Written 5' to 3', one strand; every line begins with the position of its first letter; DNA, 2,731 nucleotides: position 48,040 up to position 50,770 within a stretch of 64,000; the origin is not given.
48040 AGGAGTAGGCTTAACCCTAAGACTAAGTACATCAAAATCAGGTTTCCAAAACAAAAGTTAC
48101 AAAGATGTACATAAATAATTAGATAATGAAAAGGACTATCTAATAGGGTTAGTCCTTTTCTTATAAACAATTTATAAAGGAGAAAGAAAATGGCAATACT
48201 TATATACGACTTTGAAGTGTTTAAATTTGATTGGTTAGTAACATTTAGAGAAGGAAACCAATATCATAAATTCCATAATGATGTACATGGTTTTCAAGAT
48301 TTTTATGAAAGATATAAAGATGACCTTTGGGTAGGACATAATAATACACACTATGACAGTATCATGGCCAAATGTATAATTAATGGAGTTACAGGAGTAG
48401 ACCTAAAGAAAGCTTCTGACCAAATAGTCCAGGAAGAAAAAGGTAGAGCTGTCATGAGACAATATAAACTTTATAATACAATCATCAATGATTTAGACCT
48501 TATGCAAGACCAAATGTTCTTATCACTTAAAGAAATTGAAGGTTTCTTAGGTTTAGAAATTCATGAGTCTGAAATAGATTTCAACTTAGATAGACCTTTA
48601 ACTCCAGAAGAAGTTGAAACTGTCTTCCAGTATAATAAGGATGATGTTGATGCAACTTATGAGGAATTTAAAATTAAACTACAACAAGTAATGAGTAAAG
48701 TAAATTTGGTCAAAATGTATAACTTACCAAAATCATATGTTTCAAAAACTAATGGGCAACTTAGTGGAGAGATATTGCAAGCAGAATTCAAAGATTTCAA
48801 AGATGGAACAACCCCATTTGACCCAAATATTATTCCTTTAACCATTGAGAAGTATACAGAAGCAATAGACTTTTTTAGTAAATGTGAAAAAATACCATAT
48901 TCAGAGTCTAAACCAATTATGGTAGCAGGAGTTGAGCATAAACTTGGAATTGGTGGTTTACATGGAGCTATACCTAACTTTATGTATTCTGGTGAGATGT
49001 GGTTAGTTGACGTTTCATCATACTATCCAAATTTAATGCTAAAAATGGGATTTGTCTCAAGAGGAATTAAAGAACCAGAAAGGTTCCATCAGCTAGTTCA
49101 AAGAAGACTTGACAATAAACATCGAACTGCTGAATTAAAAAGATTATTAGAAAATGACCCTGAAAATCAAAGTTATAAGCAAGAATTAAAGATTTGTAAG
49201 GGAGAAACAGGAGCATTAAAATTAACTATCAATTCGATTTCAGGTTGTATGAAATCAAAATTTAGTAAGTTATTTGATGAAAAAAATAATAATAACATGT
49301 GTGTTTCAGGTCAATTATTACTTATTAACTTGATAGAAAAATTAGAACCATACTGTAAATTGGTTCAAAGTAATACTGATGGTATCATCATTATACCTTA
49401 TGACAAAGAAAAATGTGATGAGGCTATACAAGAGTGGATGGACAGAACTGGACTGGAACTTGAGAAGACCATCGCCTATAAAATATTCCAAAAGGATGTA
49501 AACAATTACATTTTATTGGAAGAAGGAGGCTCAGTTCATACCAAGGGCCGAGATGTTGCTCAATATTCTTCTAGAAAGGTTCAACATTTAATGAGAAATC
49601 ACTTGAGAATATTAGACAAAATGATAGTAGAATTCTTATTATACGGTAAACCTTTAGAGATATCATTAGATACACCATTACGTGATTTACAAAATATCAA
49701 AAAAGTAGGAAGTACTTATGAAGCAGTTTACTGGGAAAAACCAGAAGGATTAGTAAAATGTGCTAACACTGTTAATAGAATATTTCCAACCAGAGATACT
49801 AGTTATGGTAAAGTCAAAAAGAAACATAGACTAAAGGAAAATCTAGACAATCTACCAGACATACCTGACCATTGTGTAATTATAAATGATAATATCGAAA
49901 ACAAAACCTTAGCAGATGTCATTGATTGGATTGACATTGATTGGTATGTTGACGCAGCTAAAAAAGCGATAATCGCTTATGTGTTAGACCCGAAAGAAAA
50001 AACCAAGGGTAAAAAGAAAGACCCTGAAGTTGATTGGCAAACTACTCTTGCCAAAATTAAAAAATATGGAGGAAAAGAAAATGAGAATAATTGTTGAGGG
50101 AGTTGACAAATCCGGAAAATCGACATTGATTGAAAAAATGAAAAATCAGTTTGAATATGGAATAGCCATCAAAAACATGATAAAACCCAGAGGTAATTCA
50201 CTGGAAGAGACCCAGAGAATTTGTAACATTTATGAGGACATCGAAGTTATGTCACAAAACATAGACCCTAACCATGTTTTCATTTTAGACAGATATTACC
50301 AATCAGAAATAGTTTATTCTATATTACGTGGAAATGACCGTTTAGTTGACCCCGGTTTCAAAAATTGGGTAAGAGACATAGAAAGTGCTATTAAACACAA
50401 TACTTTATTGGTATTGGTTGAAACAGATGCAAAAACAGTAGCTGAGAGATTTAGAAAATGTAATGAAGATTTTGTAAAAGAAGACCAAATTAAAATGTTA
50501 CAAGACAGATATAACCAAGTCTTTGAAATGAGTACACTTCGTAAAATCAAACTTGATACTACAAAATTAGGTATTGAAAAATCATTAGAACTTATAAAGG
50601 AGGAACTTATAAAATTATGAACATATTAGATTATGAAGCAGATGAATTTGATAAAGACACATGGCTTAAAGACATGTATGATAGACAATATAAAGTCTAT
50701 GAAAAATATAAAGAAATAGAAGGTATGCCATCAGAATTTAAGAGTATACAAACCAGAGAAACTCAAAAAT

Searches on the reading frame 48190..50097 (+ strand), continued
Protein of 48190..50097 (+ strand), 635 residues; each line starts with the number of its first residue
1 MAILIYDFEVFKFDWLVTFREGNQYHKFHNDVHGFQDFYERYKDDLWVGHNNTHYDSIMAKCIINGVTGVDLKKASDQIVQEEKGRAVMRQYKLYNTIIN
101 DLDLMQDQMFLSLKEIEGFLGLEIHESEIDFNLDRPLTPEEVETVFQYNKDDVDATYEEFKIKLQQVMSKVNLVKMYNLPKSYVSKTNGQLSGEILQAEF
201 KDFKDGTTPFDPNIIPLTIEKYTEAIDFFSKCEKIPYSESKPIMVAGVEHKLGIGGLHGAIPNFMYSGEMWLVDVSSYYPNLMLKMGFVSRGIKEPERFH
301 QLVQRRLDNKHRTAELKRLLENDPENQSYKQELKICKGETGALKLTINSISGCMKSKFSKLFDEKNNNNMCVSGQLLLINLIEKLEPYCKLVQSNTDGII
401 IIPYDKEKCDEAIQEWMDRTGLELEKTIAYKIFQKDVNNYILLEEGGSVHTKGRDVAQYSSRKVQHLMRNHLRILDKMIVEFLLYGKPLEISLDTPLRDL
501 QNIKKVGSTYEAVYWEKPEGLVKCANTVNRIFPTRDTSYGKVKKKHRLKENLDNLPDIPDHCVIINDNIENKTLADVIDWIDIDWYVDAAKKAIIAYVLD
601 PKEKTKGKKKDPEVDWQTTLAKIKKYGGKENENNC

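Call 57: get_annotated_region(hit=H62, flank=3000)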
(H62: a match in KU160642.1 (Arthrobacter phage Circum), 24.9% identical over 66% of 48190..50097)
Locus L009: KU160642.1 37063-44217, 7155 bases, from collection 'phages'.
description: Arthrobacter phage Circum, complete genome.
organism: Arthrobacter phage Circum (NCBI taxid 1772295)
taxonomy: Viruses; Duplodnaviria; Heunggongvirae; Uroviricota; Caudoviricetes; Mudcatvirus; Mudcatvirus circum
host: Arthrobacter sp. ATCC 21022; source: soil; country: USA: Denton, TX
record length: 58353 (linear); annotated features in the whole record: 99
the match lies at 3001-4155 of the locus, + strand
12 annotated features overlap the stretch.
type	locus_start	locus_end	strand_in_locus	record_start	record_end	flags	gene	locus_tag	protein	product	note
CDS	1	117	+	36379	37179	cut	61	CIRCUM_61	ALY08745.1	hypothetical protein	gp61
CDS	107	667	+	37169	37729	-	62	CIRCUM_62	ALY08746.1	hypothetical protein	gp62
CDS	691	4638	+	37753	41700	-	63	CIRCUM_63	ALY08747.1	DNA primase/polymerase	-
CDS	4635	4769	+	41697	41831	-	64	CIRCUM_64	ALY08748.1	hypothetical protein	gp64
CDS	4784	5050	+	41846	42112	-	65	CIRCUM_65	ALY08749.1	hypothetical protein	gp65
CDS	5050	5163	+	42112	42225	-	66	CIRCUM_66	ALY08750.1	hypothetical protein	gp66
CDS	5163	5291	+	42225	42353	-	67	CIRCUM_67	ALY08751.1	hypothetical protein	gp67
CDS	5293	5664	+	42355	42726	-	68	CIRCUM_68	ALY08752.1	hypothetical protein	gp68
CDS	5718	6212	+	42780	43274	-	69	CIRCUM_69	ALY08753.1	hypothetical protein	gp69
CDS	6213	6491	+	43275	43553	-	70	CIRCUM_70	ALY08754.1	hypothetical protein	gp70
CDS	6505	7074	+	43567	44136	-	71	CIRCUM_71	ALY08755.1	hypothetical protein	gp71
CDS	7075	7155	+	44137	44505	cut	72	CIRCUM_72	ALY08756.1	hypothetical protein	gp72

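Call 58: get_annotated_region(hit=H51, flank=6000)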
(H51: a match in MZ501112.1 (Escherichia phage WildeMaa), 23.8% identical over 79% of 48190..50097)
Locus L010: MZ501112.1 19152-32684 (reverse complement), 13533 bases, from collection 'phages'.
description: Escherichia phage WildeMaa, complete genome.
organism: Escherichia phage WildeMaa (NCBI taxid 2851987)
taxonomy: Viruses; Duplodnaviria; Heunggongvirae; Uroviricota; Caudoviricetes; Queuovirinae; Seuratvirus
host: Escherichia coli K-12; source: sewage plant inflow; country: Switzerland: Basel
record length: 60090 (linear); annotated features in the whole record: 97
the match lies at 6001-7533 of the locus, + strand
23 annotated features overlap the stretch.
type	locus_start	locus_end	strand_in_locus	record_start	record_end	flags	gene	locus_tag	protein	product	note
CDS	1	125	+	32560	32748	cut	-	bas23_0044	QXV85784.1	hypothetical protein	-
CDS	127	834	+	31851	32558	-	-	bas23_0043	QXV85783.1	dPreQ0 synthase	dPreQ0 synthase QueC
CDS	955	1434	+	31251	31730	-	-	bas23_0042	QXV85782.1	preQ0 transporter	preQ0 transporter YhhQ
CDS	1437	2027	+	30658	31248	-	-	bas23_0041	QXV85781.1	hypothetical protein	-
CDS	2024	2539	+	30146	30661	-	-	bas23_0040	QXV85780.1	6-carboxytetrahydropterin synthase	6-carboxytetrahydropterin synthase QueD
CDS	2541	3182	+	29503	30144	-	-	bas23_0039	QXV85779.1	GTP cyclohydrolase 1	GTP cyclohydrolase 1 FolE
CDS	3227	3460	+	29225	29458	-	-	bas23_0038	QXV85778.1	hypothetical protein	-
CDS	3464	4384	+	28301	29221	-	-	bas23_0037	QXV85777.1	7-deazaguanosine inserting enzyme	7-deazaguanosine inserting enzyme DpdA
CDS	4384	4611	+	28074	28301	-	-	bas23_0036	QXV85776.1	hypothetical protein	-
CDS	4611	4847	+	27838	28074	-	-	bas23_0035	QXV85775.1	hypothetical protein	-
CDS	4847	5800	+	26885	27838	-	-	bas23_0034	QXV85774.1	DNA polymerase beta subunit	-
CDS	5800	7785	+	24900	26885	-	-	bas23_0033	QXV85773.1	DNA polymerase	-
CDS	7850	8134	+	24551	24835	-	-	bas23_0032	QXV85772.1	hypothetical protein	-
CDS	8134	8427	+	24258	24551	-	-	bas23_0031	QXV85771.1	hypothetical protein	-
CDS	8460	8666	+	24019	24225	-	-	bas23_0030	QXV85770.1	hypothetical protein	-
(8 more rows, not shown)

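Call 63: search_protein_representatives(alignment_id=A1)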
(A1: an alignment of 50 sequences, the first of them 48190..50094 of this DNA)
Query: 50 sequences, 573 profile positions. Proteins with E-value up to 0.001 (for the whole library): 6139; up to 1e-10: 4564; up to 1e-30: 2741. The best 150 are listed.
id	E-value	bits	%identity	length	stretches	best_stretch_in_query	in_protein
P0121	5.7e-253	857.4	-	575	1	1-570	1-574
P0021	2.0e-228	776.4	-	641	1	1-571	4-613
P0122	1.0e-223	760.8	-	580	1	1-571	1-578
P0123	1.1e-223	760.8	-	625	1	1-571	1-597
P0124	4.3e-212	722.5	-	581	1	1-570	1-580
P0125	1.5e-192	657.9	-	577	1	2-570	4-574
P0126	1.6e-191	654.5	-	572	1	2-571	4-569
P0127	3.8e-189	646.7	-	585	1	1-571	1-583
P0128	4.5e-179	613.5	-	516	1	85-571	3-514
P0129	1.6e-177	608.4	-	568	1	1-572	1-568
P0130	1.3e-175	602.0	-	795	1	2-572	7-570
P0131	2.6e-172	591.1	-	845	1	2-572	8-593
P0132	1.4e-169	582.1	-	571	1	2-572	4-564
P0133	6.7e-169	579.9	-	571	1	1-571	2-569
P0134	7.4e-167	573.1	-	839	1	1-571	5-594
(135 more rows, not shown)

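Call 65: search_solved_structures(query=A2, max_evalue=10, show_alignments=1)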
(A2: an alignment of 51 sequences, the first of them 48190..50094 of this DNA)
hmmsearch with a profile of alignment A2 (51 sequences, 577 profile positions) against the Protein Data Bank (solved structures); distinct sequences matched with E-value up to 10: 127 (the best 60 are shown).
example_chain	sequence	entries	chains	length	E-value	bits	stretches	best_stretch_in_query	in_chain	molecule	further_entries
1s5j_A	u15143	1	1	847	8.9e-13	51.1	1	267-440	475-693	DNA polymerase I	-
8s84_A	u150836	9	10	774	9.7e-13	51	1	298-465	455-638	DNA polymerase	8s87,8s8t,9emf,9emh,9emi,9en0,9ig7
6wya_A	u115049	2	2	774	2.9e-11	46.1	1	265-465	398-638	DNA polymerase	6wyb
9e5y_A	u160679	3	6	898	5.4e-11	45.2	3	313-370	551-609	DNA-directed DNA polymerase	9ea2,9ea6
9ea3_A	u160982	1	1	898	8.4e-11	44.6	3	313-370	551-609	DNA-directed DNA polymerase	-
9mj5_S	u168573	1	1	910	1.3e-10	44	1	241-388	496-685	DNA polymerase alpha catalytic subunit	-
4q5v_A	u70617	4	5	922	1.3e-10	44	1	241-388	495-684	DNA polymerase alpha catalytic subunit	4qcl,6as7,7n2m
5iud_A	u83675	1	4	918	1.4e-10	43.9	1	241-388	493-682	DNA polymerase alpha catalytic subunit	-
8g99_A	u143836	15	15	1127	1.7e-10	43.6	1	251-386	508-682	DNA polymerase alpha catalytic subunit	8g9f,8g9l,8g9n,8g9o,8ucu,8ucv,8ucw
8vy3_C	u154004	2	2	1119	2.1e-10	43.3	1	240-388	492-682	DNA polymerase alpha catalytic subunit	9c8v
5exr_C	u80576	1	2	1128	2.1e-10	43.3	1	240-388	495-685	DNA polymerase alpha catalytic subunit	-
7u5c_C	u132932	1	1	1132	2.2e-10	43.3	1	240-388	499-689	DNA polymerase alpha catalytic subunit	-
8d0b_F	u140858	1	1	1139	2.2e-10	43.2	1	240-388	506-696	DNA polymerase alpha catalytic subunit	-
7opl_A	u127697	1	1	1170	2.2e-10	43.2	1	238-388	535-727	DNA polymerase alpha catalytic subunit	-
1wns_A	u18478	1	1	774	2.8e-10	42.9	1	265-465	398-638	DNA POLYMERASE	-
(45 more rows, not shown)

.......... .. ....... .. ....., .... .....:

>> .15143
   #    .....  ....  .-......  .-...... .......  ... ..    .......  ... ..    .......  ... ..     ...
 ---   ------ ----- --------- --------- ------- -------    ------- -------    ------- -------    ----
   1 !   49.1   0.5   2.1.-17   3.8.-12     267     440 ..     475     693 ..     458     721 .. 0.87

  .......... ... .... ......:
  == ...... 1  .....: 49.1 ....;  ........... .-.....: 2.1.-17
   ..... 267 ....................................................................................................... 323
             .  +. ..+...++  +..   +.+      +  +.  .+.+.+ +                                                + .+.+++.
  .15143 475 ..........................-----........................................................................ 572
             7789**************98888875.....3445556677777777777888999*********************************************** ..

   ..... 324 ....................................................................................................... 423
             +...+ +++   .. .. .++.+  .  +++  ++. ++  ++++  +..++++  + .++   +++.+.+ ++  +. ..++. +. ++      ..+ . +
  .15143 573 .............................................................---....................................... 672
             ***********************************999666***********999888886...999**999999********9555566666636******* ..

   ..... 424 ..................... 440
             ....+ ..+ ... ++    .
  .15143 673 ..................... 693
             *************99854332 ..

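Call 77: fold_search(model_id=the predicted structure, library=viral)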
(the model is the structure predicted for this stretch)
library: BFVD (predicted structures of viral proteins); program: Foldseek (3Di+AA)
matches with E <= 10: 454; with E <= 0.001: 94
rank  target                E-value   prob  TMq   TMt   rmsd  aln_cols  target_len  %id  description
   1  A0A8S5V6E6            1.6e-44  1.00  0.82  0.46   3.9       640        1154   29  DNA polymerase [Siphoviridae sp. ctmqu18]
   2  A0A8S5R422            2.0e-43  1.00  0.84  0.70   3.5       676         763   27  DNA polymerase [Siphoviridae sp. ctu8P6]
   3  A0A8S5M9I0            4.3e-37  1.00  0.78  0.75   4.3       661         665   26  DNA polymerase [Siphoviridae sp. ctv4j104]
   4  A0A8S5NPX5            5.9e-36  1.00  0.76  0.81   4.6       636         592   23  DNA polymerase [Myoviridae sp. ctj3P51]
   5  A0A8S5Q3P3            2.8e-33  1.00  0.76  0.77   4.8       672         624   24  DNA polymerase [Siphoviridae sp. ctxrg1]
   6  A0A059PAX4            2.9e-32  1.00  0.75  0.78   6.4       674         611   24  (no name in the UniProt tables at hand)
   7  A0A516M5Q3            4.1e-31  1.00  0.74  0.71   5.0       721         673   20  (no name in the UniProt tables at hand)
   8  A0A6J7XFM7            2.7e-28  1.00  0.77  0.74   3.6       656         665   18  Uncharacterized protein [uncultured Caudovirales phage]
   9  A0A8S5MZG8            9.4e-25  1.00  0.50  0.82   5.9       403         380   29  DNA polymerase (Fragment) [Siphoviridae sp. ctKXi8]
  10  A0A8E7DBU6            4.7e-24  1.00  0.50  0.72   5.1       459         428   24  DNA polymerase B-like protein [Enterococcus phage vB_EfaS_785CS]
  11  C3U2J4                1.5e-20  1.00  0.53  0.51  12.3       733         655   18  Putative DNA polymerase [Lactococcus phage P087]
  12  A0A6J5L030            1.7e-20  1.00  0.39  0.41  12.1       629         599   17  Uncharacterized protein [uncultured Caudovirales phage]
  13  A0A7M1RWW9            3.8e-19  1.00  0.56  0.58   5.4       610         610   16  DNA polymerase [uncultured phage cr3_1]
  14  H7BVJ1                3.9e-14  1.00  0.37  0.73   4.9       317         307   29  (no name in the UniProt tables at hand)
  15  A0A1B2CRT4            7.9e-13  1.00  0.32  0.70   3.7       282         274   21  DNA-directed DNA polymerase (Fragment) [uncultured crAssphage]
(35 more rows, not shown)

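Call 81: search_protein_families(library=pfam, proteins=[L004:15966-18212:+], max_evalue=0.01)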
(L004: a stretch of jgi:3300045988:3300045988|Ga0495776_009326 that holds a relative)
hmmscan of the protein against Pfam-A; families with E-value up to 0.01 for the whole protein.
L004:15966-18212:+ (748 aa): 3 families
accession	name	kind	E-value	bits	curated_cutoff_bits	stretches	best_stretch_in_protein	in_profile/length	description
PF19263.5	DUF5906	-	1.2e-14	55.3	27.6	1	464-573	1-114/114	Family of unknown function (DUF5906)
PF01057.23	Parvo_NS1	-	0.00055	19.4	20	1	463-563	117-213/271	Parvovirus non-structural protein NS1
PF03288.22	Pox_D5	-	0.0088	16.9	21.4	1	644-723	4-69/86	Poxvirus D5 protein-like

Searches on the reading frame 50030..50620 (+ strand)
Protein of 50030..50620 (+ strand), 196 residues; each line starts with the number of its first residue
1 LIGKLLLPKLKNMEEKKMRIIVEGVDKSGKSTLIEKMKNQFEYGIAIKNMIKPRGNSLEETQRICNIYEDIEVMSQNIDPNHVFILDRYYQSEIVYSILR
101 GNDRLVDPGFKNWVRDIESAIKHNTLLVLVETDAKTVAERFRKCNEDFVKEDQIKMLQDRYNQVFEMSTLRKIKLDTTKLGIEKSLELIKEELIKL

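Call 3: search_protein_families(library=pfam, proteins=[window:50030-50620:+], max_evalue=0.01)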
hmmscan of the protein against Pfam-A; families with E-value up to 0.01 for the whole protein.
window:50030-50620:+ (196 aa): 5 families
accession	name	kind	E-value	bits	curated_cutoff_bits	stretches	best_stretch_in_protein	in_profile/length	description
PF02223.23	Thymidylate_kin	-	1.2e-07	32.1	27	1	66-184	60-180/185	Thymidylate kinase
PF00025.27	Arf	-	0.00031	20.7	22.3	1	10-40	8-37/174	ADP-ribosylation factor family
PF01712.25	dNK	-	0.00046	20.5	27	0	20-77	1-55/203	Deoxynucleoside kinase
PF13238.12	AAA_18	-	0.00057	20.8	29.4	1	20-145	1-112/128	AAA domain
PF00503.26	G-alpha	-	0.00094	18.8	48.8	1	11-87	15-84/333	G-protein alpha subunit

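Call 4: search_protein_families(library=phrogs, proteins=[window:50030-50620:+], max_evalue=0.001)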
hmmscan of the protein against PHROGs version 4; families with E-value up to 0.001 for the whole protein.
window:50030-50620:+ (196 aa): 1 family
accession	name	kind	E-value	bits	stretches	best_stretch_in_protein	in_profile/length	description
phrog_761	-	other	5.3e-24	86.5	1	11-195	13-213/362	thymidylate kinase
